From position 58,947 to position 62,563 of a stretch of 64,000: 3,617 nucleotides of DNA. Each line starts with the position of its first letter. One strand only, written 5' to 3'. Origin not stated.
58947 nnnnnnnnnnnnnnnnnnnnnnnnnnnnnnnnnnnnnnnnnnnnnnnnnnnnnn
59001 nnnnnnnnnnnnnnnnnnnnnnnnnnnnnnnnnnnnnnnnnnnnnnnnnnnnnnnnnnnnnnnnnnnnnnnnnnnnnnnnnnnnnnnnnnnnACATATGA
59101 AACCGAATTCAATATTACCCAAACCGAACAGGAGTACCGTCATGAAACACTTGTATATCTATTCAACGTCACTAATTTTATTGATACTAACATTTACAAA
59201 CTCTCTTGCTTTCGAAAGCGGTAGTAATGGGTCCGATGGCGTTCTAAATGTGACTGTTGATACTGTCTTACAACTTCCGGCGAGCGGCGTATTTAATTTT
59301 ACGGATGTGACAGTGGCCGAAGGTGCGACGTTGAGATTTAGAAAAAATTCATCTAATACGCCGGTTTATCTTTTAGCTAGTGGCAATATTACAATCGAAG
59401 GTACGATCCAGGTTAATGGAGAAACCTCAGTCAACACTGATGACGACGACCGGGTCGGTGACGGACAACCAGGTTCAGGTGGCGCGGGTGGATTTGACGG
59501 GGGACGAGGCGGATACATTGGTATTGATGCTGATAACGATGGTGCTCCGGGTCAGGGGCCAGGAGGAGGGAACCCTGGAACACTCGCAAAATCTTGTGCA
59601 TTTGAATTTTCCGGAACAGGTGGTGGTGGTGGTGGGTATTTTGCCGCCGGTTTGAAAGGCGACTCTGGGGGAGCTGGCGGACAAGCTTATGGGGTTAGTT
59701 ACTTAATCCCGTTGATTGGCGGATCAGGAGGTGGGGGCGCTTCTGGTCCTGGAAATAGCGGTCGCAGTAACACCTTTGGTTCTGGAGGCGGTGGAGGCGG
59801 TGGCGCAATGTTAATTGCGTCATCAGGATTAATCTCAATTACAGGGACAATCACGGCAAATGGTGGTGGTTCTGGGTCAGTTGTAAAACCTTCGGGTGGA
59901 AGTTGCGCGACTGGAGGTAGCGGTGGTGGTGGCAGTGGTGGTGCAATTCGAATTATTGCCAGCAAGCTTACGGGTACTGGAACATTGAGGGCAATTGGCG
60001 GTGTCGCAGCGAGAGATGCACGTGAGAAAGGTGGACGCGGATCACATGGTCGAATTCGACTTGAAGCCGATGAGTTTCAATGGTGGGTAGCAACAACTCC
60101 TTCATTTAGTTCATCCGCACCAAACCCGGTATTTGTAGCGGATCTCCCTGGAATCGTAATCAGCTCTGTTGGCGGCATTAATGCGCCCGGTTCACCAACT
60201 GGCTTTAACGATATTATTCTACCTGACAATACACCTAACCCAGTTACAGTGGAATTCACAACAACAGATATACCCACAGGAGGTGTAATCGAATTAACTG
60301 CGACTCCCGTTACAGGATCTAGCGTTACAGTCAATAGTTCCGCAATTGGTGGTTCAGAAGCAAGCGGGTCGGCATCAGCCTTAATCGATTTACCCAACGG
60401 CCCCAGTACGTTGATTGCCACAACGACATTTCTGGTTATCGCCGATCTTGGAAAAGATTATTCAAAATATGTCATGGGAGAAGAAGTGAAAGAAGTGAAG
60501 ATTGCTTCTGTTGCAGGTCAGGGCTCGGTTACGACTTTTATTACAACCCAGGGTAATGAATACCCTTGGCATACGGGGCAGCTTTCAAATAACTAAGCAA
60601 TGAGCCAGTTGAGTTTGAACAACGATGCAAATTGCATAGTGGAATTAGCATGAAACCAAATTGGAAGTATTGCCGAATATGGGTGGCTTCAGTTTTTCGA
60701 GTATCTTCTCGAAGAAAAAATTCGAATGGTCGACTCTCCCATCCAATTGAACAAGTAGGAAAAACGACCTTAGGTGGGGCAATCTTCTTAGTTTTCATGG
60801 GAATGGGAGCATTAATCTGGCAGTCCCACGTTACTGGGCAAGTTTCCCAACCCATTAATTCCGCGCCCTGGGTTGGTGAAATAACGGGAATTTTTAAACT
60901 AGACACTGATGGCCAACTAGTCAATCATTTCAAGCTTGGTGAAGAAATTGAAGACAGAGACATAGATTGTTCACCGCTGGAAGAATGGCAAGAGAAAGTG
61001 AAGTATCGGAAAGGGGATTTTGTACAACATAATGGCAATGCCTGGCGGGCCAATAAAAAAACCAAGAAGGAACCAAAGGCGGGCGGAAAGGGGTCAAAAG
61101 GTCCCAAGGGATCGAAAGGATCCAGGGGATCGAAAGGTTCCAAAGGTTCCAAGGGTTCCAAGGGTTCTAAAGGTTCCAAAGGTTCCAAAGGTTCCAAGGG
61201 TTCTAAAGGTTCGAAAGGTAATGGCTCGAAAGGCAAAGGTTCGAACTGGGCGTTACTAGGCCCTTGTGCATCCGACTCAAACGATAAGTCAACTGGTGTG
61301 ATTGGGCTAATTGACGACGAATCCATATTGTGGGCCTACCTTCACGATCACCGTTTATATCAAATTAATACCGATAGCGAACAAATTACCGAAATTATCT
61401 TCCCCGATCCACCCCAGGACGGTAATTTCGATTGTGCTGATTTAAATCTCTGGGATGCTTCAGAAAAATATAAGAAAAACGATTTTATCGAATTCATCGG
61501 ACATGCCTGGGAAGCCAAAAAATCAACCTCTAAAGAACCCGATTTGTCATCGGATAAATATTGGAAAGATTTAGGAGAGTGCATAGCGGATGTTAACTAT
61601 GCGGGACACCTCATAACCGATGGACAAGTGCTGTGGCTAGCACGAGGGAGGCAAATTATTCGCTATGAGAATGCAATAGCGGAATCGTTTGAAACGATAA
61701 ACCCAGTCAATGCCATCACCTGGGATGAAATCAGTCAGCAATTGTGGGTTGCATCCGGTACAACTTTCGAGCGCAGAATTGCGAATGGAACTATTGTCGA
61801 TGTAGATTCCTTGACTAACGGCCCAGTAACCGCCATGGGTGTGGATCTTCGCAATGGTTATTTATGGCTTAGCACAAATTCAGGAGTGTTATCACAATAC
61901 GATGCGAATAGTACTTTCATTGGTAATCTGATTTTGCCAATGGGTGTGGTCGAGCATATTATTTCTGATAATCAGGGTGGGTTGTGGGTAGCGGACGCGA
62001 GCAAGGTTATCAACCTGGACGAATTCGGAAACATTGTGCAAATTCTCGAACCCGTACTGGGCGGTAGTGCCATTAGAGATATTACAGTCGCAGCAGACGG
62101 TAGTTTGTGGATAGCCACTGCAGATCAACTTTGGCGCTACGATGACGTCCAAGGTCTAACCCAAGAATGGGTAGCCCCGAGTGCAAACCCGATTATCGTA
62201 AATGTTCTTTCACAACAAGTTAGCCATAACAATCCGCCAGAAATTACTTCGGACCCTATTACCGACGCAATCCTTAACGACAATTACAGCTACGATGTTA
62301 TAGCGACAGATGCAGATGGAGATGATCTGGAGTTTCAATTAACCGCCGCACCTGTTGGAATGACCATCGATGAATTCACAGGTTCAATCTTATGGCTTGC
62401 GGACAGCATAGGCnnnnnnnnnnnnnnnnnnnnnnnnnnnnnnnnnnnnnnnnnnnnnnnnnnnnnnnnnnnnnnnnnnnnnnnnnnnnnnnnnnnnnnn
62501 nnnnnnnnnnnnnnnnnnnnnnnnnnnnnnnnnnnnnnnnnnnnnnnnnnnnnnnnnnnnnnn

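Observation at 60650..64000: Giant open-ended ORF missing from the ORF track: multi-domain surface protein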

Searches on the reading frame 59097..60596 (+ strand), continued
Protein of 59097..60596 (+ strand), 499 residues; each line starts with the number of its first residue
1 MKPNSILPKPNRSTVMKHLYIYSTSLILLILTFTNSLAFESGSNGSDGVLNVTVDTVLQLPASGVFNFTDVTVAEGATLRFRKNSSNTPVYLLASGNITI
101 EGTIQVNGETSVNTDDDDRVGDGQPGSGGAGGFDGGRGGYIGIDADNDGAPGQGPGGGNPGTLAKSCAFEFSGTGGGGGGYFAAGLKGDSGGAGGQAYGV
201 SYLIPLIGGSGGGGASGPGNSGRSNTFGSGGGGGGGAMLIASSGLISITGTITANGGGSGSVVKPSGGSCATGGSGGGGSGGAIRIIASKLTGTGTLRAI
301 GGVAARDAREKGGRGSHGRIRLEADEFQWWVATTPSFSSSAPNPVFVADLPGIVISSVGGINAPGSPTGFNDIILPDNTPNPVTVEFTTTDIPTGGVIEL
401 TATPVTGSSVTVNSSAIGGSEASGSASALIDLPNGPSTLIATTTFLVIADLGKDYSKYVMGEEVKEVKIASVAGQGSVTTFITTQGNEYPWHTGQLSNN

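Call 85: find_encoding_contigs(protein=P0133, flank=10000, max_places=2)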
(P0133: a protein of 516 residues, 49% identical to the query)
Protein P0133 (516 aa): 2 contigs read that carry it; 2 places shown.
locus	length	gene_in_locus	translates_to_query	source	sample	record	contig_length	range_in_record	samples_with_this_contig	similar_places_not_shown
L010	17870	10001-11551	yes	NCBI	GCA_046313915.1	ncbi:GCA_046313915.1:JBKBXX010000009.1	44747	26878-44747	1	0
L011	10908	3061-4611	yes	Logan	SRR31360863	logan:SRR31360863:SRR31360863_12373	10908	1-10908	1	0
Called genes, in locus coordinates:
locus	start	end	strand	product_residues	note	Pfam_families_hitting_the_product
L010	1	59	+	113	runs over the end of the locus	PF17209:Hfq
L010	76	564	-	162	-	PF02566:OsmC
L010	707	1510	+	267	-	PF13230:GATase_4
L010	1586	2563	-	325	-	PF03401:TctC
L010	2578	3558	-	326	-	PF03401:TctC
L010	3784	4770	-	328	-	PF03401:TctC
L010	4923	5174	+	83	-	-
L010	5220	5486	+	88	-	-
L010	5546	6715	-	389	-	PF06500:FrsA-like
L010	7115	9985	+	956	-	PF05593:RHS_repeat, PF26102:Ig_SPL7 (faint)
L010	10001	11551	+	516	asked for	-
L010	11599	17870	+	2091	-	PF01833:TIG, PF25023:TEN_YD-shell, PF05593:RHS_repeat (weak), PF25023:TEN_YD-shell, PF05593:RHS_repeat, PF25023:TEN_YD-shell, PF05593:RHS_repeat, PF25023:TEN_YD-shell, +7 more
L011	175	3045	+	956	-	PF05593:RHS_repeat, PF26102:Ig_SPL7 (faint)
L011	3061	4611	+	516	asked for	-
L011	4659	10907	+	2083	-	?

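Call 89: search_protein_families(library=pfam, proteins=[L003:8518-8700:+, L008:6680-9628:+, L010:7115-9985:+, L007:8658-8900:+], max_evalue=1)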
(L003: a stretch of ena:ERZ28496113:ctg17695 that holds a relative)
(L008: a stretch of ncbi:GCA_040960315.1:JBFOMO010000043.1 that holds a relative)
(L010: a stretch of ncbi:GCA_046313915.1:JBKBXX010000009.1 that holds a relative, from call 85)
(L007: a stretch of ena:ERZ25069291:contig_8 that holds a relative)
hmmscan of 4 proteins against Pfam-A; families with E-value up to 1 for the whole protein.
L003:8518-8700:+ (61 aa): 1 family
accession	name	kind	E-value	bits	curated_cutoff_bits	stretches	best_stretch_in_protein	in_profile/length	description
PF05593.20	RHS_repeat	-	0.023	15.6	22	1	13-30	16-33/38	RHS Repeat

L008:6680-9628:+ (982 aa): 4 families
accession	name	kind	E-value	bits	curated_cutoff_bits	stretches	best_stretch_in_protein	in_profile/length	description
PF09099.16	Qn_am_d_aIII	-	1e-10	42.2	22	3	79-143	4-67/82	Quinohemoprotein amine dehydrogenase, alpha subunit domain III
PF05593.20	RHS_repeat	-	1.1e-09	38.9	22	1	38-71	1-34/38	RHS Repeat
PF24328.1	DUF7498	-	0.011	16.8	27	0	414-471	16-78/97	Domain of unknown function (DUF7498)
PF01833.30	TIG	-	0.018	15.5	20.9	0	627-702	1-69/84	IPT/TIG domain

L010:7115-9985:+ (956 aa): 4 families
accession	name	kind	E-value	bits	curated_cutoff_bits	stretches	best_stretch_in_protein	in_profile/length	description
PF05593.20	RHS_repeat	-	2.6e-09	37.7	22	1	18-54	1-37/38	RHS Repeat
PF09099.16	Qn_am_d_aIII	-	4.5e-05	24.2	22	2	61-129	5-72/82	Quinohemoprotein amine dehydrogenase, alpha subunit domain III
PF01833.30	TIG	-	0.0005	20.5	20.9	1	375-457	1-76/84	IPT/TIG domain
PF10507.14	TMEM65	-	0.47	10.9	25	0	261-286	39-64/109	Transmembrane protein 65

L007:8658-8900:+ (81 aa): 0 families

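Call 90: search_solved_structures(query=L003:14601-19415:+, max_evalue=0.00001)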
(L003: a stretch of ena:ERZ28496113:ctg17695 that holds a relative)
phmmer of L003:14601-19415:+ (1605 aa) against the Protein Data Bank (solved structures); distinct sequences matched with E-value up to 0.00001: 18.
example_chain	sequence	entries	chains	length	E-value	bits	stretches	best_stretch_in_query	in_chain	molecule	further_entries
7q97_A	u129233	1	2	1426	1e-46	162.1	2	1057-1491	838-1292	Rhs family protein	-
8qjc_A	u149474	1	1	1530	1.9e-40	141.4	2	1398-1508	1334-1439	T6SS-associated Rhs core and toxin domain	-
8qjd_A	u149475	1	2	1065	2.1e-40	141.2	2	1398-1489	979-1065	Salmonella bongori Rhs core domain (residues 360-1420)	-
8qjb_A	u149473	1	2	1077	2.7e-40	140.8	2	1398-1489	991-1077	T6SS-associated Rhs core domain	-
8cp6_B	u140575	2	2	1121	5.9e-40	139.7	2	1354-1489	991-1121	Toxin protein Tse5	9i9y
8qja_A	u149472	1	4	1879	5.1e-37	130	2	1070-1489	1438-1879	Putative type VI secretion system YD repeat-containing Rhs element Vgr protein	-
7pq5_L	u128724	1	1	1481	2.9e-36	127.5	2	1396-1490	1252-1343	Tre23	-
8h8a_A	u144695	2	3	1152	2.6e-34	121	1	831-1488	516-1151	Putative Rhs-family protein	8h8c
8h8b_A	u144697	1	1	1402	1.5e-33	118.5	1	831-1489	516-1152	Putative Rhs-family protein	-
8uy4_A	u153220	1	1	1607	3e-29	104.2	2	1379-1490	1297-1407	Tse15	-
8uxt_A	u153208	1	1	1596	6.8e-28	99.7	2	1379-1490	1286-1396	Tse15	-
9pt5_A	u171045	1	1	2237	6.1e-17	63.4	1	909-1489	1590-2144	Teneurin-like protein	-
9ifo_A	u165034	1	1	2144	1.8e-16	61.8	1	909-1489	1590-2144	Teneurin-Like Protein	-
6sup_A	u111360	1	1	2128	6.5e-08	33.5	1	1380-1490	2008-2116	TcdB2,TccC3,Cell division control protein 42 homolog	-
6suq_A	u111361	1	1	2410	8.2e-08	33.2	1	1380-1492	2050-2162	TcdB2,TccC3,Genome polyprotein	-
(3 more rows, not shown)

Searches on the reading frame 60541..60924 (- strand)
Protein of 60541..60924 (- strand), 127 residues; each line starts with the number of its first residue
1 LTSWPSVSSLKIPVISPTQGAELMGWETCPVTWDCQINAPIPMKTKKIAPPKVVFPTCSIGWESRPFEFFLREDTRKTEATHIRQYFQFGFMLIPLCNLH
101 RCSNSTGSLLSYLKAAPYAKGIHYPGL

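Call 92: search_protein_families(library=pfam, proteins=[window:60541-60924:-], max_evalue=0.001)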
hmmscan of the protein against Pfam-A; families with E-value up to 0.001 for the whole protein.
window:60541-60924:- (127 aa): 0 families

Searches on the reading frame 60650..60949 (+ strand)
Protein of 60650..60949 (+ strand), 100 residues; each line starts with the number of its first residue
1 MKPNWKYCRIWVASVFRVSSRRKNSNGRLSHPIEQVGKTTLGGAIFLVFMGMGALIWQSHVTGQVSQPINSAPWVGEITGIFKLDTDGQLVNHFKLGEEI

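Call 40: search_protein_families(library=pfam, proteins=[window:60650-60949:+], max_evalue=10)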
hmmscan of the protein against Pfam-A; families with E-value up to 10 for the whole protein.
window:60650-60949:+ (100 aa): 0 families

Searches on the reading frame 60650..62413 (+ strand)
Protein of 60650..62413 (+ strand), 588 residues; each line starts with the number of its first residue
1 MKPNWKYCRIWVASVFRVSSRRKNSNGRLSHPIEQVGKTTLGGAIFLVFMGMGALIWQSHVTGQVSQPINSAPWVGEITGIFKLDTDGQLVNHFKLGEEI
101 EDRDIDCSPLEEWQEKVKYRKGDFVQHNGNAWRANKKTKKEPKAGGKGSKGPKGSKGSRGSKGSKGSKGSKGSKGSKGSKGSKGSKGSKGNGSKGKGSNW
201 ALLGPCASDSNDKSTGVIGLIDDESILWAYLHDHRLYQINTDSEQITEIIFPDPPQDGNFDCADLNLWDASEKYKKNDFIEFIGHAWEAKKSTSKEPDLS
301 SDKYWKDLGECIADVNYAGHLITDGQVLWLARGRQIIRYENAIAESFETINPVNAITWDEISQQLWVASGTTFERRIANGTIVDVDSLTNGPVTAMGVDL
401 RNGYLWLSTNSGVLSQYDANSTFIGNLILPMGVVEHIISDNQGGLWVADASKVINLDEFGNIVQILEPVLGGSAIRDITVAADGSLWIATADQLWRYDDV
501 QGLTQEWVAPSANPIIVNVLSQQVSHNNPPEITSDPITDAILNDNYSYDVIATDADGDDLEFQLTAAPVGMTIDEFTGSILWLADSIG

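Call 67: find_related_loci(query=A2, collection=metagenome_contigs, flank=10000)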
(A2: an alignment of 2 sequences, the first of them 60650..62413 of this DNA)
Query A2 (588 aa) in metagenome_contigs; peptide patterns used: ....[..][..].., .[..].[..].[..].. (x = any residue, [..] = any of these).
135 stretches matched a pattern, but none encodes a relative of the query by tblastn (E <= 1e-3).

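Call 81: predict_structure(alignment_id=A4)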
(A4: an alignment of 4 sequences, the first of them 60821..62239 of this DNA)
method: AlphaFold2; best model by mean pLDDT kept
length: 473 residues; sequences in the alignment: 4
mean_pLDDT: 75.6   pTM: 0.67
mean pLDDT of the five models: 75.6, 62.2, 56.8, 56.0, 50.6
residues with pLDDT >= 90: 136; 70-90: 226; 50-70: 29; < 50: 82
segments of 3 or more residues with pLDDT < 50: 1-12, 41-46, 88-139, 151-157, 469-473
pLDDT, mean of each block of 10 residues (from residue 1): 30 71 81 77 49 80 87 84 69 27 29 30 27 31 74 51 88 86 89 79 81 92 91 93 86 82 86 92 91 89 88 91 89 87 86 90 89 89 83 91 87 73 87 89 90 69 70 29
secondary structure, 60 per line:
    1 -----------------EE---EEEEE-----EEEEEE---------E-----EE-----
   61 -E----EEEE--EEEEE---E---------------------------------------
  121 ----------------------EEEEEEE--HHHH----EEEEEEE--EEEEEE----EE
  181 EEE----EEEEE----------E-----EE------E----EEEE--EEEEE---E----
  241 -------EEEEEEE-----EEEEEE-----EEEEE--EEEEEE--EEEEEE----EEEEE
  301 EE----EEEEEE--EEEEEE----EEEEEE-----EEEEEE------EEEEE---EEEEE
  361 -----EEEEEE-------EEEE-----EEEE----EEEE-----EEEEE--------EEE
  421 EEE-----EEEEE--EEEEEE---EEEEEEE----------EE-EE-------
elements in order: E23-27 E33-38 E67-70 E73-77 E143-149 H152-155 E160-166 E169-174 E179-183 E188-192 E222-225 E228-232 E248-254 E260-265 E271-275 E278-283 E286-291 E296-302 E307-312 E315-320 E325-330 E336-341 E348-352 E356-360 E366-371 E379-382 E388-391 E396-399 E405-409 E418-423 E429-433 E436-441 E445-451

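Call 83: fold_search(model_id=the predicted structure, library=pdb)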
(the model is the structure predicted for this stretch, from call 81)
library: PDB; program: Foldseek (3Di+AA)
matches with E <= 10: 1952; with E <= 0.001: 1664
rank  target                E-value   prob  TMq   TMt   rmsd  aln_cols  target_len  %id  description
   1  6tjg                  1.3e-10  1.00  0.41  0.57  12.6       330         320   13  Crystal structure of the computationally designed Cake8 protein (released 2020-05-06)
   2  6tji_A                1.3e-10  1.00  0.38  0.47  13.4       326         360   13  Crystal structure of the computationally designed Cake10 protein (released 2020-05-06)
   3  6tjh_A                1.4e-10  1.00  0.37  0.46  13.3       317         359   14  Crystal structure of the computationally designed Cake9 protein (released 2020-05-06)
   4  8prj                  2.1e-10  1.00  0.42  0.59  11.6       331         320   13  The structure of v31Bagel8 (released 2024-07-24)
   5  9n6z_LO               4.5e-10  1.00  0.32  0.20  16.5       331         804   10  SSU processome maturation and disassembly, State D (released 2025-11-05)
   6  9n73_LO               5.4e-10  1.00  0.32  0.20  17.0       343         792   10  SSU processome maturation and disassembly, State G (released 2025-10-29)
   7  4nsx                  5.9e-10  1.00  0.35  0.27  18.2       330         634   14  Crystal Structure of the Utp21 tandem WD Domain (released 2014-02-19)
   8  5yzv_D                8.7e-10  1.00  0.42  0.68   5.7       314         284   14  Biophysical and structural characterization of the thermostable WD40 domain of a prokaryotic protein, Thermomonospora  (released 2018-10-03)
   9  5i2t                  9.1e-10  1.00  0.32  0.26  16.4       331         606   10  Domain characterization of the WD protein Pwp2 and their relevance in ribosome biogenesis (released 2017-06-21)
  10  7bid                  1.2e-09  1.00  0.40  0.63  13.0       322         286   11  Crystal structure of v31WRAP-T, a 7-bladed designer protein (released 2021-09-22)
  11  6zqd_UA               1.3e-09  1.00  0.31  0.20  17.4       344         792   10  Cryo-EM structure of the 90S pre-ribosome from Saccharomyces cerevisiae, state Post-A1 (released 2020-09-23)
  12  7big_A                1.4e-09  1.00  0.44  0.71   8.4       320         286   12  Crystal structure of v13WRAP-T, a 7-bladed designer protein (released 2021-09-22)
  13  7bie_A                1.7e-09  1.00  0.43  0.70   4.4       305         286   12  Crystal structure of nvWrap-T, a 7-bladed symmetric propeller (released 2021-09-22)
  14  2ymu_A                1.8e-09  1.00  0.45  0.37   4.4       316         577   12  Structure of a highly repetitive propeller structure (released 2012-10-17)
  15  6u42_5L               1.8e-09  1.00  0.37  0.29  17.6       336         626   14  Natively decorated ciliary doublet microtubule (released 2019-11-13)
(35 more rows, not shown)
